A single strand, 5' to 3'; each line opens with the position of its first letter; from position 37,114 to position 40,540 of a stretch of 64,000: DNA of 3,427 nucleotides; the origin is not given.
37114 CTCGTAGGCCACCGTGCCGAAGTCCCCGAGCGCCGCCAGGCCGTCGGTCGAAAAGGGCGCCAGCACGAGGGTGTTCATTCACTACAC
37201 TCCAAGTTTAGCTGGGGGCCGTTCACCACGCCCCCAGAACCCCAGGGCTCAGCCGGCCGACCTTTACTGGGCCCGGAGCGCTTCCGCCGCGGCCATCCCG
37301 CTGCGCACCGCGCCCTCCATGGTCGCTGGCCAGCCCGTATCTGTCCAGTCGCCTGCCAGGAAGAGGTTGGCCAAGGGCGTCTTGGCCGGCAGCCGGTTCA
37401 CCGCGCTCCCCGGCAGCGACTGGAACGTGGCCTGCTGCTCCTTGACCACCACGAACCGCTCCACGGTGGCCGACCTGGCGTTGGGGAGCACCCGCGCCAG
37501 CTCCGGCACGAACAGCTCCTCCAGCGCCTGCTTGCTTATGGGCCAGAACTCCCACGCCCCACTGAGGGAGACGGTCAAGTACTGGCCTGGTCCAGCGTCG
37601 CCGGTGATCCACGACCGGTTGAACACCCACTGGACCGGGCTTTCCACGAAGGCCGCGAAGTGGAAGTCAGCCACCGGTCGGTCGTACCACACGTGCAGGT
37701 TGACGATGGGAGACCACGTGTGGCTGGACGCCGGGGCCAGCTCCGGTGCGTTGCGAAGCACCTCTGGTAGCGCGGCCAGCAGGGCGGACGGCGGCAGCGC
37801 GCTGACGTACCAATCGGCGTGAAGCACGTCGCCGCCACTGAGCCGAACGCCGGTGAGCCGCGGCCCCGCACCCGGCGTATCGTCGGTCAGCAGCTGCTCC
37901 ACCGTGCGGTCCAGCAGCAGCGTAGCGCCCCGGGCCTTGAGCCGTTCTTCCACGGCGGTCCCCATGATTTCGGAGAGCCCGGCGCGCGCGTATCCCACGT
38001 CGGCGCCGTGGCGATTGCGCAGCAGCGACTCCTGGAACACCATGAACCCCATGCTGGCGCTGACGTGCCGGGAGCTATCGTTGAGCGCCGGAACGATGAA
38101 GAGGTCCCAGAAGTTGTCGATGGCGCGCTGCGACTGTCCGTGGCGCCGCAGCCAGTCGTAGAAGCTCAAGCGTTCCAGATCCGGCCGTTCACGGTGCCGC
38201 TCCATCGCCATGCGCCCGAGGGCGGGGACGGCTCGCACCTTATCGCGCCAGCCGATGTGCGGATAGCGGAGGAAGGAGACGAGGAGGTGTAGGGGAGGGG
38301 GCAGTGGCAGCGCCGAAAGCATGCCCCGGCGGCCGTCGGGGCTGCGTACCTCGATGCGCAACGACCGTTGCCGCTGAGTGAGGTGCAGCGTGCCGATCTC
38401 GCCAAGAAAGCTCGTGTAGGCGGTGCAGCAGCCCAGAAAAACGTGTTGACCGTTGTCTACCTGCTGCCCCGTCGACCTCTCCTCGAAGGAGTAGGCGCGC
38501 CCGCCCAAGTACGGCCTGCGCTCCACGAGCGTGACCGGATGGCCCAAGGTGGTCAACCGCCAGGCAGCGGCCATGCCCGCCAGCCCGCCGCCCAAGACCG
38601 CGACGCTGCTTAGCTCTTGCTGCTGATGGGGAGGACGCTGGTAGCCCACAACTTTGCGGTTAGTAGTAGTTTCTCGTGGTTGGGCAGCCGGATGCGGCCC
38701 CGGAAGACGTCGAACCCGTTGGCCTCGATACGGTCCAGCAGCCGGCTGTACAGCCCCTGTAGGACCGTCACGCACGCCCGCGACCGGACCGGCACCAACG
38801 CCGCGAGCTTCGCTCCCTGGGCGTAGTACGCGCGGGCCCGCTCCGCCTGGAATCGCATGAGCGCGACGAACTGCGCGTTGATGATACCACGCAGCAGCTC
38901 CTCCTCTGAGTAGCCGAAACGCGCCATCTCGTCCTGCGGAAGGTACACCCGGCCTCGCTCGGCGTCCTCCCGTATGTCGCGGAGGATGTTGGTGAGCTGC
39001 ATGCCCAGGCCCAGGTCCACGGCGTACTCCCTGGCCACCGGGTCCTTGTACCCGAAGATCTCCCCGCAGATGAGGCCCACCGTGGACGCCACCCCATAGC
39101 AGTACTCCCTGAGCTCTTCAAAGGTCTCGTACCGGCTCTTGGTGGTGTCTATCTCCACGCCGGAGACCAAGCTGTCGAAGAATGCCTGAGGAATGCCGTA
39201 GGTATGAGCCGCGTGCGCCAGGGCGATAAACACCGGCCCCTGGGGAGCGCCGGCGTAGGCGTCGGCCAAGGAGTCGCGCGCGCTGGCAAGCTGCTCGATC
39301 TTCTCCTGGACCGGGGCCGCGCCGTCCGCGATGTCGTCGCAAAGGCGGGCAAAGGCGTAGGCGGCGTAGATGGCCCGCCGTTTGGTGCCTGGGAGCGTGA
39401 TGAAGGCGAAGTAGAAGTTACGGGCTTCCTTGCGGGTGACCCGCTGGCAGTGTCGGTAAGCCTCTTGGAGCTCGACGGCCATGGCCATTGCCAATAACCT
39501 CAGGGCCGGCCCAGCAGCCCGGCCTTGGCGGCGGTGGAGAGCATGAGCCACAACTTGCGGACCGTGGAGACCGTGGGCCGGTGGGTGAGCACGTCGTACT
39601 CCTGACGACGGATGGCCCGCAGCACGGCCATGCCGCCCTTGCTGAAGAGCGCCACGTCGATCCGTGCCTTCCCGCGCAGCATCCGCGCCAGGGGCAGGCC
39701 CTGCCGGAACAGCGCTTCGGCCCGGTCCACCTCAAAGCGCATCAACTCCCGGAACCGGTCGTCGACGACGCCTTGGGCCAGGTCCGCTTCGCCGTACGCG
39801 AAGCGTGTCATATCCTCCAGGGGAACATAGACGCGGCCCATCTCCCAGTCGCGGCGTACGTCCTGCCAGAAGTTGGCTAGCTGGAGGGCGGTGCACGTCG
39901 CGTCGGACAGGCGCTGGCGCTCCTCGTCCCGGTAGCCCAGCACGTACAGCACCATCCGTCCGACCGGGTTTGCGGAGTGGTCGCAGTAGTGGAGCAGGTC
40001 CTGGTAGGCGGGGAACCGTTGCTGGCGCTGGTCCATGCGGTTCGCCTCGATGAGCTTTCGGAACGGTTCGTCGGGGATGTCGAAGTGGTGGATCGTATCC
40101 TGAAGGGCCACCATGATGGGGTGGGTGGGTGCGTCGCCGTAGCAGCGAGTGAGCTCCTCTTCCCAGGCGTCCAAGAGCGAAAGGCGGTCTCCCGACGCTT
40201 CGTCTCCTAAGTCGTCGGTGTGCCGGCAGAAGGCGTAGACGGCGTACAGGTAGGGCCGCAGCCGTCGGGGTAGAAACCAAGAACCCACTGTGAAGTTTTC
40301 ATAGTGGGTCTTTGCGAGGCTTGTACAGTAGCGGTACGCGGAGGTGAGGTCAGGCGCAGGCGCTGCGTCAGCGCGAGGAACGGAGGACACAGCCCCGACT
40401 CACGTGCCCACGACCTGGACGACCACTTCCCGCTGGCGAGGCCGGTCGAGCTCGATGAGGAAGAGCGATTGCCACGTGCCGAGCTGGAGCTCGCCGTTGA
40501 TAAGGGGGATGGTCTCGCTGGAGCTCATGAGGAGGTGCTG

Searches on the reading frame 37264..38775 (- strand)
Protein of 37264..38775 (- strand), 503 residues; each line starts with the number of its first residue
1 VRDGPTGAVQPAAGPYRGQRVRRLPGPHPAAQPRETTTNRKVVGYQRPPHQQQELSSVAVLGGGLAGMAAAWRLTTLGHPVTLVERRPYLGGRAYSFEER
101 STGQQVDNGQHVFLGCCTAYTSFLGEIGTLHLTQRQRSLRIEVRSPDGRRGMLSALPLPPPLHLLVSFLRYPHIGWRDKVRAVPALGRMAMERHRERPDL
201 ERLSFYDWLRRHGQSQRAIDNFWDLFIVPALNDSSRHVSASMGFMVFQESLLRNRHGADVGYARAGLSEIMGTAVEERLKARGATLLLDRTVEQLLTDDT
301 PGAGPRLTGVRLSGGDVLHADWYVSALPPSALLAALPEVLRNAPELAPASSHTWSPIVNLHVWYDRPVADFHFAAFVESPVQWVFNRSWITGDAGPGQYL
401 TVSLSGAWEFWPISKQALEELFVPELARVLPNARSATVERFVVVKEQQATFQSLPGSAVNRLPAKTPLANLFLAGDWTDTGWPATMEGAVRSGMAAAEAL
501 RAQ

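Call 9: search_protein_families(library=pfam, proteins=[window:37264-38775:-], max_evalue=0.00001)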
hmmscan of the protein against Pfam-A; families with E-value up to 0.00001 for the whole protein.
window:37264-38775:- (503 aa): 6 families
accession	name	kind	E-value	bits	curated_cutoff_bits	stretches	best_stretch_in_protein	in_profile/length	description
PF01593.30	Amino_oxidase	-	1.8e-50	172.9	19.8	1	65-500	1-442/443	Flavin containing amine oxidoreductase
PF13450.12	NAD_binding_8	-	2.2e-13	50.7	21.9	1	60-115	1-54/68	NAD(P)-binding Rossmann-like domain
PF01266.30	DAO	-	9.9e-08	32.3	27.9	1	58-92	2-36/353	FAD dependent oxidoreductase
PF07992.20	Pyr_redox_2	-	1.1e-07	32.1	26.1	0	36-95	124-181/291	Pyridine nucleotide-disulphide oxidoreductase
PF12831.13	FAD_oxidored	-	3e-07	30.5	27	1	58-94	2-38/416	FAD dependent oxidoreductase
PF00070.33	Pyr_redox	-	1e-06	29.6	22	0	57-91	1-35/82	Pyridine nucleotide-disulphide oxidoreductase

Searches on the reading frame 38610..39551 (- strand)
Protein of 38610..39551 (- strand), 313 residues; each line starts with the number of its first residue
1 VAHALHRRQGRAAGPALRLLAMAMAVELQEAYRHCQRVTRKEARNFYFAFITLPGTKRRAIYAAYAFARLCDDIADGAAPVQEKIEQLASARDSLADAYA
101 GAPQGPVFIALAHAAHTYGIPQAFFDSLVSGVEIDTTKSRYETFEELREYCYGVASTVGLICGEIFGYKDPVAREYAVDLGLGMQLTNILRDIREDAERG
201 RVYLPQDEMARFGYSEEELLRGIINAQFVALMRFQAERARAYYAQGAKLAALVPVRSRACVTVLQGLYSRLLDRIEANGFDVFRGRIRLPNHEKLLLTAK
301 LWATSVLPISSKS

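Call 9: search_protein_families(library=pfam, proteins=[window:38610-39551:-], max_evalue=0.00001)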
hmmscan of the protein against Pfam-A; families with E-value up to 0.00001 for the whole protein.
window:38610-39551:- (313 aa): 1 family
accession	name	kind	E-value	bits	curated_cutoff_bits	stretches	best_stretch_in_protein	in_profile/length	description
PF00494.24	SQS_PSY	-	1.4e-80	271.3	26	1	40-291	2-261/263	Squalene/phytoene synthase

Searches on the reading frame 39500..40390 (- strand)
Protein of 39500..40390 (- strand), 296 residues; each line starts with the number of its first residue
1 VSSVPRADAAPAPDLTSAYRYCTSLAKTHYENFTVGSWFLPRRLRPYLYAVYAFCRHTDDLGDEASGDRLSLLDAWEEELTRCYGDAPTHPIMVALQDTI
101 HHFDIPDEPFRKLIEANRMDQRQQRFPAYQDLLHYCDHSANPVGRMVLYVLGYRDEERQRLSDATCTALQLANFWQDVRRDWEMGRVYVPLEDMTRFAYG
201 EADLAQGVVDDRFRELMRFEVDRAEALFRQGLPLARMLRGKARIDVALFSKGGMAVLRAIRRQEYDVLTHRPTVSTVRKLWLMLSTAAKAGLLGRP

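Call 9: search_protein_families(library=pfam, proteins=[window:39500-40390:-], max_evalue=0.00001)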
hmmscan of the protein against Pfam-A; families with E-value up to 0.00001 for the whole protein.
window:39500-40390:- (296 aa): 1 family
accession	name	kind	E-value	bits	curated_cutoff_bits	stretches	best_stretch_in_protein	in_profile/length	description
PF00494.24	SQS_PSY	-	1.9e-71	241.3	26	1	27-277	2-262/263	Squalene/phytoene synthase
